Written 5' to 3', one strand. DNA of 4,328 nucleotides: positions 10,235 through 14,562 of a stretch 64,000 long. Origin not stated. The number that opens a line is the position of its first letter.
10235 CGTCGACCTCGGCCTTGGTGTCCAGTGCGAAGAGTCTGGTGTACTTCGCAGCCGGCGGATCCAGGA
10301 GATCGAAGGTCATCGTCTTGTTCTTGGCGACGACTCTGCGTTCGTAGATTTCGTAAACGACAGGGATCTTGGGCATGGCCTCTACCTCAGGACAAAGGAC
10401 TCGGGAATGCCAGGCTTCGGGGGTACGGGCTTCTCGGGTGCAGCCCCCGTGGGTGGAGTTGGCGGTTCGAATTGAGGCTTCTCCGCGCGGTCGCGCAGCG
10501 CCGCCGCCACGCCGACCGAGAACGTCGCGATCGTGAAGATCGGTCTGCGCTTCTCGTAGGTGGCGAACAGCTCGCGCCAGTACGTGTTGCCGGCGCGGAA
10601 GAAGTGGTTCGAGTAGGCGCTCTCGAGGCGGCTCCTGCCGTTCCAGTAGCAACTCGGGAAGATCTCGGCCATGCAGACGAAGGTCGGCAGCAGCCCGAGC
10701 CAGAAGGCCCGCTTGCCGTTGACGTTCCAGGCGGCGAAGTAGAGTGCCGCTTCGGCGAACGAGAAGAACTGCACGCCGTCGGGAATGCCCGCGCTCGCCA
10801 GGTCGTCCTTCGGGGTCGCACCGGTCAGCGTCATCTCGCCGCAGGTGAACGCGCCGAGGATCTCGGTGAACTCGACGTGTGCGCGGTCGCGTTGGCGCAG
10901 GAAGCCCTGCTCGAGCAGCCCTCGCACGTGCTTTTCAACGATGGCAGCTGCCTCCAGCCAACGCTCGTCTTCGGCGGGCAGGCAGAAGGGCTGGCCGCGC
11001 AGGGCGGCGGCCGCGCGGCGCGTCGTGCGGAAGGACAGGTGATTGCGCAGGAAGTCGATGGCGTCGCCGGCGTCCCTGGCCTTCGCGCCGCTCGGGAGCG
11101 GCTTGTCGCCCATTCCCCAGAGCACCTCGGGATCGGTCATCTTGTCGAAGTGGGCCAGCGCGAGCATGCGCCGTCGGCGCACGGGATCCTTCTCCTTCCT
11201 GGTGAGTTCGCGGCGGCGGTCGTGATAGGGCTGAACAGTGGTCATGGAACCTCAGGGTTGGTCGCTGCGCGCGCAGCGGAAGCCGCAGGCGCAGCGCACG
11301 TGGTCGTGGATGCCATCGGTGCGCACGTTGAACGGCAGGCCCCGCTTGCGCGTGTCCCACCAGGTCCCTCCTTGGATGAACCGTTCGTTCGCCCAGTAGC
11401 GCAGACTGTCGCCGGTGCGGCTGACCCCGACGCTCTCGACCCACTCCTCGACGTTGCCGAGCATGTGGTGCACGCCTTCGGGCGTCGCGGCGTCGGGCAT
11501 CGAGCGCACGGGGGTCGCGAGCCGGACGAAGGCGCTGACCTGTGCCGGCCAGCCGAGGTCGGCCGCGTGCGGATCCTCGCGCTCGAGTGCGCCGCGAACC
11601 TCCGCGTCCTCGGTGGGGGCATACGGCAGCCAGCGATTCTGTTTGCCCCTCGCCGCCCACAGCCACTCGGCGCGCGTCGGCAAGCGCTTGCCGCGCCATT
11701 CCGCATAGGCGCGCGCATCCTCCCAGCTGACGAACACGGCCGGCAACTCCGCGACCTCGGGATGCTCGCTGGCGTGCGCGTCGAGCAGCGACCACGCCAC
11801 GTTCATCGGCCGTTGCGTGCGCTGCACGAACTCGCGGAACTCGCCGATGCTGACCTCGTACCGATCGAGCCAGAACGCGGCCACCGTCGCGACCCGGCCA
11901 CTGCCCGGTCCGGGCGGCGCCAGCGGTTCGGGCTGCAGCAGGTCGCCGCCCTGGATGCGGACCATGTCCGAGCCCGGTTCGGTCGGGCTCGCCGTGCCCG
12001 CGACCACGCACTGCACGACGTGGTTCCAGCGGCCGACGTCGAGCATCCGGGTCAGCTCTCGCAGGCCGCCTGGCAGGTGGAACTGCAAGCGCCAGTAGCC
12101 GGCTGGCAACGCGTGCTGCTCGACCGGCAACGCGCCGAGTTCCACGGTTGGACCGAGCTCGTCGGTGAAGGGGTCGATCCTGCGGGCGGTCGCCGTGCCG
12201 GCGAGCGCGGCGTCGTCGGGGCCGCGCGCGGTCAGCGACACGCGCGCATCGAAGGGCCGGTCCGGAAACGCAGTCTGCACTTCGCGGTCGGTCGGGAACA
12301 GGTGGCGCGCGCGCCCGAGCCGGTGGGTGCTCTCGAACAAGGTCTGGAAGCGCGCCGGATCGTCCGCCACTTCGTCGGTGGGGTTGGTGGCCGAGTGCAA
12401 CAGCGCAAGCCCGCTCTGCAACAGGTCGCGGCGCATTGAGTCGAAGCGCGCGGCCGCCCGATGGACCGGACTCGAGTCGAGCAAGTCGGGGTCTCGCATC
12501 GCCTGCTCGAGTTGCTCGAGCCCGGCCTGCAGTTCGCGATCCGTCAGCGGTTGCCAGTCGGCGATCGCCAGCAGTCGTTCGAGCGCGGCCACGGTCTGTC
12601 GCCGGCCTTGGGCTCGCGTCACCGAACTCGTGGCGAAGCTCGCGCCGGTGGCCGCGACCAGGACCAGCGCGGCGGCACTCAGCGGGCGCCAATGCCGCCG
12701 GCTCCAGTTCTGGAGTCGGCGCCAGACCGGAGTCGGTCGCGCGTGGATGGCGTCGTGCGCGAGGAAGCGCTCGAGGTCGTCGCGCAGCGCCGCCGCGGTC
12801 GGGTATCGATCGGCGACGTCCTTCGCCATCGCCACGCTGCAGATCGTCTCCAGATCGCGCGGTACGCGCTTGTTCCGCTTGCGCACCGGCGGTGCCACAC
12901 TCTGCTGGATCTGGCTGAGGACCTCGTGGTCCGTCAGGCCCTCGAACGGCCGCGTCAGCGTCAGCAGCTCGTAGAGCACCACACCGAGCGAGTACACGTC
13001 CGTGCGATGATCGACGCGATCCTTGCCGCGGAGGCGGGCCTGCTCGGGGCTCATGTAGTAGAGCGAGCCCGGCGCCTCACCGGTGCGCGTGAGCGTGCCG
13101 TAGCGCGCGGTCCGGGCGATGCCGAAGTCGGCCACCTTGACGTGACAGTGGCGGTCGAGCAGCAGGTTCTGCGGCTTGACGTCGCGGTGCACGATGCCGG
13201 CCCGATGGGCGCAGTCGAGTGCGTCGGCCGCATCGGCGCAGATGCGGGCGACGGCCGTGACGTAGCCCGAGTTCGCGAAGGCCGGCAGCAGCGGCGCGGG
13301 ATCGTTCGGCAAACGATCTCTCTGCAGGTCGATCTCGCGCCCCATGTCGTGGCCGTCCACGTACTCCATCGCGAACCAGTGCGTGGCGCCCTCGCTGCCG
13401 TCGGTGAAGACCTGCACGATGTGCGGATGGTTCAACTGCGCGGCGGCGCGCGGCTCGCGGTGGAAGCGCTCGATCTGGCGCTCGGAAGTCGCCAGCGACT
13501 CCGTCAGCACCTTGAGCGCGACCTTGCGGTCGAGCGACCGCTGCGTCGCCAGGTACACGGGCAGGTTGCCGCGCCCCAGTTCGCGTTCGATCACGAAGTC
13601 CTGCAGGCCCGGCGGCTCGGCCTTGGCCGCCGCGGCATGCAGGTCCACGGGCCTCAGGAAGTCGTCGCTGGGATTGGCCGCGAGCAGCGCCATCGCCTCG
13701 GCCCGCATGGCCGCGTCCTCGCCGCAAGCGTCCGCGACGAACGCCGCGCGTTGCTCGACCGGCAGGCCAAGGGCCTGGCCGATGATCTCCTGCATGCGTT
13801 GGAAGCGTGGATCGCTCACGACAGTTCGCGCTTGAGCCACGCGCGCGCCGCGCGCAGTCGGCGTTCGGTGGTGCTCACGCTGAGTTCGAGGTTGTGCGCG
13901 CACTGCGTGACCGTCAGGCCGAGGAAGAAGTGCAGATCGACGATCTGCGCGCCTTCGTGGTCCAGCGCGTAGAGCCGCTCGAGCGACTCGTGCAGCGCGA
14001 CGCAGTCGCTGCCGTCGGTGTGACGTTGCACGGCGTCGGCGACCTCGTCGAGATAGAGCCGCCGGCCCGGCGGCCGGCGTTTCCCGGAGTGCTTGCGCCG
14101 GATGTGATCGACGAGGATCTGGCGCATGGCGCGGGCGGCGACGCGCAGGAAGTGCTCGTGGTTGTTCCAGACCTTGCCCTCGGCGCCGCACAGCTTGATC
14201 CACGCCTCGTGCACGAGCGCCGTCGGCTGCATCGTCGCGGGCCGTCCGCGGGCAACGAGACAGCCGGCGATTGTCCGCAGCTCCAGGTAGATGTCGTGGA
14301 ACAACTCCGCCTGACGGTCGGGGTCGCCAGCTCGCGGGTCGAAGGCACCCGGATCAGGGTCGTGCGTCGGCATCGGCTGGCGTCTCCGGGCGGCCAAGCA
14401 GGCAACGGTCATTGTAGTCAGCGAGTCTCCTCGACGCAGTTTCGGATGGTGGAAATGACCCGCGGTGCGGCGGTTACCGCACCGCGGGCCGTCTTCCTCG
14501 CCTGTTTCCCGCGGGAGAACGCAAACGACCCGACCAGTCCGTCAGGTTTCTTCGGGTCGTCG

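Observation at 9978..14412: Tightly coupled four-gene operon: kinase-type ECF sigma, Ser/Thr kinase, and two unknown lower-GC genes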

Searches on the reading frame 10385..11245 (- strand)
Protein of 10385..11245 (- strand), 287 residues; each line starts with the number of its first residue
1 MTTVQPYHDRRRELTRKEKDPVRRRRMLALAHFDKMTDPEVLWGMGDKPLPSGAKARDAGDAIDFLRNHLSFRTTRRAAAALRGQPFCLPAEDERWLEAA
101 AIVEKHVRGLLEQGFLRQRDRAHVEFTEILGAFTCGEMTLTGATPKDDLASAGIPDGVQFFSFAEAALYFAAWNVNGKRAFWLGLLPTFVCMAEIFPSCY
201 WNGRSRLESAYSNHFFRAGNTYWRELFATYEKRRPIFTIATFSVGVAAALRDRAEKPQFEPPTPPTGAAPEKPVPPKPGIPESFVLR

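Call 5: search_protein_families(library=pfam, proteins=[window:10385-11245:-], max_evalue=1)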
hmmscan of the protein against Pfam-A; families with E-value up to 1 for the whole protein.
window:10385-11245:- (287 aa): 0 families

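Call 6: search_protein_families(library=ncbifam, proteins=[window:10385-11245:-], max_evalue=1)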
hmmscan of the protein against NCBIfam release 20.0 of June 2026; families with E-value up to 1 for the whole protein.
window:10385-11245:- (287 aa): 0 families

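Call 7: search_protein_families(library=padloc, proteins=[window:10385-11245:-], max_evalue=1)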
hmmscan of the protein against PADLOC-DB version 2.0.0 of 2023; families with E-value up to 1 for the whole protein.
window:10385-11245:- (287 aa): 0 families

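Call 8: search_protein_families(library=phrogs, proteins=[window:10385-11245:-], max_evalue=1)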
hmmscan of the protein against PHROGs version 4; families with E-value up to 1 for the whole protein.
window:10385-11245:- (287 aa): 2 families
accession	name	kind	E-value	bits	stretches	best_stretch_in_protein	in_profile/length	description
phrog_10290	-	unknown function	0.11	13.8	1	243-283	10-53/64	-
phrog_25317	-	head and packaging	0.28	10.5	1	155-219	83-148/617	head protein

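Call 9: find_homologous_proteins(query=window:10385-11245:-, max_evalue=0.01)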
Query window:10385-11245:- (287 aa): 1 proteins with E <= 0.01 among 7238 candidates.
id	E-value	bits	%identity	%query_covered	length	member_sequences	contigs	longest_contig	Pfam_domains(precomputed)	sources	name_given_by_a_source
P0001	4.2e-195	665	100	100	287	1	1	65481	-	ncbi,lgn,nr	ncbi:MAG TPA: hypothetical protein VFZ65_05210 [Planctomycetota bacterium]|nr:hypothetical protein [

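Call 11: search_solved_structures(query=window:10385-11245:-, max_evalue=10)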
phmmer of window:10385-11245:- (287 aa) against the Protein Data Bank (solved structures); distinct sequences matched with E-value up to 10: 0.

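Call 19: find_related_loci(query=window:10385-11245:-, collection=genome_contigs, flank=10000)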
Query window:10385-11245:- (287 aa) in genome_contigs; peptide patterns used: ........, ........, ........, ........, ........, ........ (x = any residue, [..] = any of these).
111 stretches matched a pattern, but none encodes a relative of the query by tblastn (E <= 1e-3).

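Call 24: predict_structure(protein=window:10385-11245:-)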
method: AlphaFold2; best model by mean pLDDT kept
length: 287 residues; sequences in the alignment: 1
mean_pLDDT: 39.3   pTM: 0.26
mean pLDDT of the five models: 39.3, 36.9, 34.8, 33.4, 32.9
residues with pLDDT >= 90: 0; 70-90: 5; 50-70: 34; < 50: 248
segments of 3 or more residues with pLDDT < 50: 1-5, 21-23, 25-27, 32-111, 113-260, 284-287
pLDDT, mean of each block of 10 residues (from residue 1): 42 67 48 40 34 31 32 30 32 43 46 42 37 34 35 34 38 36 38 34 33 31 36 31 33 37 56 62 52
secondary structure, 60 per line:
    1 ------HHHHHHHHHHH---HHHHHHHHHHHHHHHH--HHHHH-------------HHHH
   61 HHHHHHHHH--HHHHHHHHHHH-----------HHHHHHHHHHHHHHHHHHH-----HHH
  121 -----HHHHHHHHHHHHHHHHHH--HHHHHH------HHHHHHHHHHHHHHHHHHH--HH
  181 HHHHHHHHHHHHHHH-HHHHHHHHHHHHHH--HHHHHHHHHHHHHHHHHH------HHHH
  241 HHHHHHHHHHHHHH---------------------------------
elements in order: H7-17 H21-36 H39-43 H57-69 H72-82 H94-112 H126-143 H146-151 H158-176 H179-195 H197-210 H213-230 H237-254

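Call 27: search_protein_families(library=pfam, alignment_id=A1, max_evalue=0.01)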
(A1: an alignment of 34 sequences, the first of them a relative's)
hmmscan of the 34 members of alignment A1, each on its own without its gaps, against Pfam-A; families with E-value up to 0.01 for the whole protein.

A. member 1, P0001 (287 aa): 0 families

B. families by the number of members that match (of 34 scanned): 0 families

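Call 28: search_solved_structures(query=A1, max_evalue=10)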
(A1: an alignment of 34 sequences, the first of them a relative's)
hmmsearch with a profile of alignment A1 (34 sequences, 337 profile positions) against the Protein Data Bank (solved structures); distinct sequences matched with E-value up to 10: 1.
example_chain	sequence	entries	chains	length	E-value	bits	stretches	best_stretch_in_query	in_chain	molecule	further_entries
6n39_A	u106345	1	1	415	0.25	13.8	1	77-142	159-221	Dephospho-CoA kinase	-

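Call 30: find_homologous_proteins(query=A1, max_evalue=0.001)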
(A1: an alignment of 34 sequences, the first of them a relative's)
Query A1 (34 sequences) (287 aa, profile of the alignment): 2 proteins with E <= 0.001 among 8000 candidates.
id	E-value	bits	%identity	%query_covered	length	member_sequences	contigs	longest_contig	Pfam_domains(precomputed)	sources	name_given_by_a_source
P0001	3.2e-72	262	100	100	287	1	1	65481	-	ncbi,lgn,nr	ncbi:MAG TPA: hypothetical protein VFZ65_05210 [Planctomycetota bacterium]|nr:hypothetical protein [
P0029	5.4e-51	192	30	74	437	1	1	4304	-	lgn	-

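Call 42: find_related_loci(query=A2, collection=genome_contigs, flank=8000)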
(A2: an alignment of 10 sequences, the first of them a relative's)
Query A2 (287 aa) in genome_contigs; peptide patterns used: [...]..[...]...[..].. (x = any residue, [..] = any of these).
74 stretches matched a pattern; 1 encode a relative of the query (tblastn E <= 1e-3); 1 distinct loci.
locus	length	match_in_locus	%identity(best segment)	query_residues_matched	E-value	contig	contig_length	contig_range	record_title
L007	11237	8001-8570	35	23-213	5e-20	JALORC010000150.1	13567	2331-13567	MAG: Planctomycetota bacterium isolate Prado171 scaffold_7812, whole genome shotgun sequence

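Call 43: find_related_loci(query=A2, collection=metagenome_contigs, flank=8000)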
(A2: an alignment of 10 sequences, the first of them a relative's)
Query A2 (287 aa) in metagenome_contigs; peptide patterns used: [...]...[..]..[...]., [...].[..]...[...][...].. (x = any residue, [..] = any of these).
456 stretches matched a pattern; 5 encode a relative of the query (tblastn E <= 1e-3); 5 distinct loci.
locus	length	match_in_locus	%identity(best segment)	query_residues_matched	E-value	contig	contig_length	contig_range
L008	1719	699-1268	36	30-218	1e-25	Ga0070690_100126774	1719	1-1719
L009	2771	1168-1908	33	24-252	9e-23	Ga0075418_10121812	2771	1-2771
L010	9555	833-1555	31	23-258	4e-22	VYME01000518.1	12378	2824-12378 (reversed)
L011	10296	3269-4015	29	23-261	8e-19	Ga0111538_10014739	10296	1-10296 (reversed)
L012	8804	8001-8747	29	23-261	8e-19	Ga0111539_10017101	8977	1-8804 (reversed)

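Call 61: search_protein_families(library=pfam, alignment_id=A1, max_evalue=1)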
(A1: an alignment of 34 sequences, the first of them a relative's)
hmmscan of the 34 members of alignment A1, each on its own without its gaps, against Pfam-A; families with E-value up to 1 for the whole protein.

A. member 1, P0001 (287 aa): 0 families

B. families by the number of members that match (of 34 scanned): 9 families
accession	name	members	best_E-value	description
PF08299.17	Bac_DnaA_C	1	0.016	Bacterial dnaA protein helix-turn-helix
PF16365.12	EutK_C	1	0.031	Ethanolamine utilization protein EutK C-terminus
PF19802.4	DUF6285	1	0.041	Domain of unknown function (DUF6285)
PF09339.16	HTH_IclR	1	0.072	IclR helix-turn-helix domain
PF07750.17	GcrA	1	0.081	GcrA cell cycle regulator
PF13675.11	PilJ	1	0.14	Type IV pili methyl-accepting chemotaxis transducer N-term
PF09215.16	Phage-Gp8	1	0.23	Bacteriophage T4, Gp8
PF08208.16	RNA_polI_A34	1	0.28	DNA-directed RNA polymerase I subunit RPA34.5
PF06006.17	DUF905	1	0.32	Bacterial protein of unknown function (DUF905)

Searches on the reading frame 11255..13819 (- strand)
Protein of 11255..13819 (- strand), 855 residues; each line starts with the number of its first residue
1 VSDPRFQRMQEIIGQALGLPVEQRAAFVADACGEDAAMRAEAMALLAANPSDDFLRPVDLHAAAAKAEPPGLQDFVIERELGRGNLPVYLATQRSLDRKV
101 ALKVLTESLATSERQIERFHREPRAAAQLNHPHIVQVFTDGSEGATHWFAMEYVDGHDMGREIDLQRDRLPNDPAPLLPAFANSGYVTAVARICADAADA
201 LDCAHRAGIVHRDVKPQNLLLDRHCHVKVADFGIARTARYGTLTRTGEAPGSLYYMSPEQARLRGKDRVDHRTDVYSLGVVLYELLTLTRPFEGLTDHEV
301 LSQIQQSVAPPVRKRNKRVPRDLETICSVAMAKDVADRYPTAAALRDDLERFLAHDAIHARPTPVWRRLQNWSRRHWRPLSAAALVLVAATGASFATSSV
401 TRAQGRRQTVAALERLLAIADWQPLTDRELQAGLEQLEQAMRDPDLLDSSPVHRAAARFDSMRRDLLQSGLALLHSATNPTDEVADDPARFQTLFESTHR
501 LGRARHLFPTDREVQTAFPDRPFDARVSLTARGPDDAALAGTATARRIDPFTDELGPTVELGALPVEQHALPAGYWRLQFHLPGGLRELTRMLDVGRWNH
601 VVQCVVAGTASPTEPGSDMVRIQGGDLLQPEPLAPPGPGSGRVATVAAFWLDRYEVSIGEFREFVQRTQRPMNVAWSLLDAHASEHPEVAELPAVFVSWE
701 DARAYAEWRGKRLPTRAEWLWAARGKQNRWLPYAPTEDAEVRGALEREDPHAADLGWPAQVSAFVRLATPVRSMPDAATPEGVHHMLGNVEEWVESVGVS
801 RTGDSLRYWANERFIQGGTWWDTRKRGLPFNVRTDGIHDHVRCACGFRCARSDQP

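Call 5: search_protein_families(library=pfam, proteins=[window:11255-13819:-], max_evalue=1)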
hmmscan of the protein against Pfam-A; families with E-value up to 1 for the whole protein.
window:11255-13819:- (855 aa): 4 families
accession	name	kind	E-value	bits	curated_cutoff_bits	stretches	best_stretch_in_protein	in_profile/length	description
PF00069.31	Pkinase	-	2.3e-39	135.8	31.7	1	76-345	2-258/263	Protein kinase domain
PF03781.23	FGE-sulfatase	-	2.1e-32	113.2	23.3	1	617-851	3-255/255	Sulfatase-modifying factor enzyme 1-like domain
PF07714.23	PK_Tyr_Ser-Thr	-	1.7e-31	109.9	23.1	1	77-345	3-254/258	Protein tyrosine and serine/threonine kinase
PF14531.12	Kinase-like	-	3.4e-05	23.7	25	1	205-300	162-259/289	Kinase-like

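Call 6: search_protein_families(library=ncbifam, proteins=[window:11255-13819:-], max_evalue=1)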
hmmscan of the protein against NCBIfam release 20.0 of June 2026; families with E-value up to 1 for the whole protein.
window:11255-13819:- (855 aa): 23 families
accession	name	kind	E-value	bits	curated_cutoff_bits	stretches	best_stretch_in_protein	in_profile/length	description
NF033483.0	PknB_PASTA_kin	equivalog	4e-80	270.4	450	1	77-360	11-276/563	Stk1 family PASTA domain-containing Ser/Thr kinase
NF052427.1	StpK7MSMEG_1200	equivalog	8.9e-50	169.7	900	1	75-408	9-327/601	serine/threonine protein kinase StpK7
NF047741.1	antiphage_MADS6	equivalog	6.4e-41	140.6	460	2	191-357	302-465/612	methylation-associated defense system protein kinase MAD6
NF009651.0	PRK13184.1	equivalog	5.9e-39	133.7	839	1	73-356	2-294/932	serine/threonine-protein kinase PknD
TIGR03903.1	TOMM_kin_cyc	equivalog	1.7e-32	112.3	705.75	1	98-346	4-241/1267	TOMM system kinase/cyclase fusion protein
NF053615.1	SerThrKinAfsKStmc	equivalog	1.3e-20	73.7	1300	1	77-353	17-268/809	protein serine/threonine kinase AfsK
NF038150.1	lanthi_synth_IV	equivalog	2e-16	59.5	650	1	88-366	205-460/851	class IV lanthionine synthetase LanL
NF033442.0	BREX_PglW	equivalog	1.8e-14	52.4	990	1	73-472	512-886/1391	BREX system serine/threonine kinase PglW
NF038151.1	lanthi_synth_III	equivalog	4.1e-14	51.9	575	1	62-315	209-451/833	class III lanthionine synthetase LanKC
TIGR03525.2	GldK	equivalog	6.5e-10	38.9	350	2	685-852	213-406/408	T9SS ring complex lipoprotein PorK/GldK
TIGR03440.2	egtB_TIGR03440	equivalog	2.9e-08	33.3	360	1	690-796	272-350/413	ergothioneine biosynthesis protein EgtB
NF041186.1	SenA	equivalog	8e-08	32.1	420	1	689-728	268-307/382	selenoneine synthase SenA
NF043056.1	T4SS_LegK1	equivalog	1.5e-06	27.1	550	1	208-285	209-283/516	Dot/Icm T4SS effector kinase LegK1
NF041408.1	XopAU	subfamily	2.5e-05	24.1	450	1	182-287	322-416/498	XopAU family type III secretion system effector serine/threonine kinase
NF058632.1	SerThrKinPrkT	equivalog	2.6e-05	23.4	280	1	74-161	22-109/322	serine/threonine protein kinase PrkT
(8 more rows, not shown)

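Call 7: search_protein_families(library=padloc, proteins=[window:11255-13819:-], max_evalue=1)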
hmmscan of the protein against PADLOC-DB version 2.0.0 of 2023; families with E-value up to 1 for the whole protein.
window:11255-13819:- (855 aa): 32 families (the best 25 are shown)
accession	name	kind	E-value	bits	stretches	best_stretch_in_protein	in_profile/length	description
PDLC04042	PD-T4-6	-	1.2e-74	249.6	1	74-358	10-278/292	-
PDLC04061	PD-T4-6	-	1.3e-74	250.6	1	71-358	14-289/510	-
PDLC04053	PD-T4-6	-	5.2e-72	240.9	1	75-366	11-285/311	-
PDLC04043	PD-T4-6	-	1.8e-70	236.3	1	80-400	22-327/452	-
PDLC04060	PD-T4-6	-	1.8e-68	229.6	1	80-355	15-272/486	-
PDLC04054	PD-T4-6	-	2.7e-66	222.4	1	75-403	12-317/347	-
PDLC04047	PD-T4-6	-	2.9e-63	211.9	1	74-360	11-280/327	-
PDLC04052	PD-T4-6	-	1.6e-60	203.7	1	81-408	17-319/496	-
PDLC04048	PD-T4-6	-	4.7e-59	198.5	1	77-355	14-275/354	-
PDLC04039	PD-T4-6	-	2.6e-58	196.1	1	75-350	16-273/458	-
PDLC04040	PD-T4-6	-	6.9e-58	194.7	1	87-359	9-272/547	-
PDLC04057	PD-T4-6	-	4.9e-57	191.9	1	83-358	18-276/443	-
PDLC04138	mad6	-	3.1e-56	189.6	1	61-357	39-318/659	mads_6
PDLC04041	PD-T4-6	-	1.9e-54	183.6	1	73-406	28-320/443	-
PDLC04064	PD-T4-6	-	4.1e-52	175.4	1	79-357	26-285/369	-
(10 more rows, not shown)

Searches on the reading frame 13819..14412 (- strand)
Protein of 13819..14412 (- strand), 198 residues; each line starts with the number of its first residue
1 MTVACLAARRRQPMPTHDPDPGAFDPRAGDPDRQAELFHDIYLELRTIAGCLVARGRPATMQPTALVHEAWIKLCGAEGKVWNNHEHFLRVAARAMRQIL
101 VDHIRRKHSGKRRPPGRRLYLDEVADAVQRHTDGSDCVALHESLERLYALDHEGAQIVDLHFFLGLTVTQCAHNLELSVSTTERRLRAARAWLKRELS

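Call 5: search_protein_families(library=pfam, proteins=[window:13819-14412:-], max_evalue=1)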
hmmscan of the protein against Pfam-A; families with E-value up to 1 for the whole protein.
window:13819-14412:- (198 aa): 4 families
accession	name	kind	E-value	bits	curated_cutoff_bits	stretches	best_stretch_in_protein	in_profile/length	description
PF07638.17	Sigma70_ECF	-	2.8e-39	135.4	21.1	1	27-197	12-183/185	ECF sigma factor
PF08281.18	Sigma70_r4_2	-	0.00026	21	25.7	1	156-193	17-54/54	Sigma-70, region 4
PF04545.22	Sigma70_r4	-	0.023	14.6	24.1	1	150-194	5-49/50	Sigma-70, region 4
PF06530.18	Phage_antitermQ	-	0.035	14.5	26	1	135-194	48-107/118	Phage antitermination protein Q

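Call 6: search_protein_families(library=ncbifam, proteins=[window:13819-14412:-], max_evalue=1)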
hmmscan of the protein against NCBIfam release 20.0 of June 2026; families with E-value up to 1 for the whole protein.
window:13819-14412:- (198 aa): 25 families
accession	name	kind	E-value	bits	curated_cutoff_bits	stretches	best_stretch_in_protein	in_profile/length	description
TIGR02999.1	Sig-70_X6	subfamily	1.3e-45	155.6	126.15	1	27-198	12-183/183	ECF-type sigma factor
TIGR02937.1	sigma70-ECF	superfamily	9.8e-12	44.8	42.9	1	41-197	10-165/165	sigma-70 family RNA polymerase sigma factor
NF007228.0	PRK09646.1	subfamily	1.2e-05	25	226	1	101-197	95-190/194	ECF RNA polymerase sigma factor SigK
TIGR02983.1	SigE-fam_strep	subfamily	1.9e-05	24.6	141.55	1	64-197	34-158/162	SigE family RNA polymerase sigma factor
NF009166.1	PRK12513.1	equivalog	0.00052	19.8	206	1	63-198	49-187/193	RNA polymerase sigma factor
TIGR02985.1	Sig70_bacteroi1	subfamily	0.0024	18.1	126.4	1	37-197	6-162/162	RNA polymerase sigma-70 factor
TIGR02959.1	SigZ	equivalog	0.0043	16.9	168.65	1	97-197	55-148/170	RNA polymerase sigma factor SigZ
NF007227.0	PRK09645.1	subfamily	0.0069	16.3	202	1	97-196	74-169/177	sigma-70 family RNA polymerase sigma factor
NF007216.0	PRK09638.1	equivalog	0.0086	15.8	194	1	99-197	80-174/180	RNA polymerase sigma factor SigY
NF010500.0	PRK13919.1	subfamily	0.011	15.9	226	1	47-197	31-183/186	putative RNA polymerase sigma E protein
NF053879.1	RNAPolSigSigVBac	equivalog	0.011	15.5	190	1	127-197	88-155/160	RNA polymerase sigma factor SigV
TIGR02885.1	spore_sigF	equivalog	0.012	15.5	321.45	1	119-185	156-222/231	RNA polymerase sporulation sigma factor SigF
TIGR02989.1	Sig-70_gvs1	subfamily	0.012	15.5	124.55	1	122-194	80-155/158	RNA polymerase sigma-70 factor, Rhodopirellula/Verrucomicrobium family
TIGR03001.1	Sig-70_gmx1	subfamily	0.017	14.5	154.6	1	139-193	150-205/244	RNA polymerase sigma-70 factor, Myxococcales family 1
NF058625.1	sigma_PG0214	equivalog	0.018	14.8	130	1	66-197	34-161/170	GFO_1088 family ECF-type sigma factor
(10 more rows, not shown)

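Call 7: search_protein_families(library=padloc, proteins=[window:13819-14412:-], max_evalue=1)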
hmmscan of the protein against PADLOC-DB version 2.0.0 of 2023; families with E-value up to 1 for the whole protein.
window:13819-14412:- (198 aa): 0 families
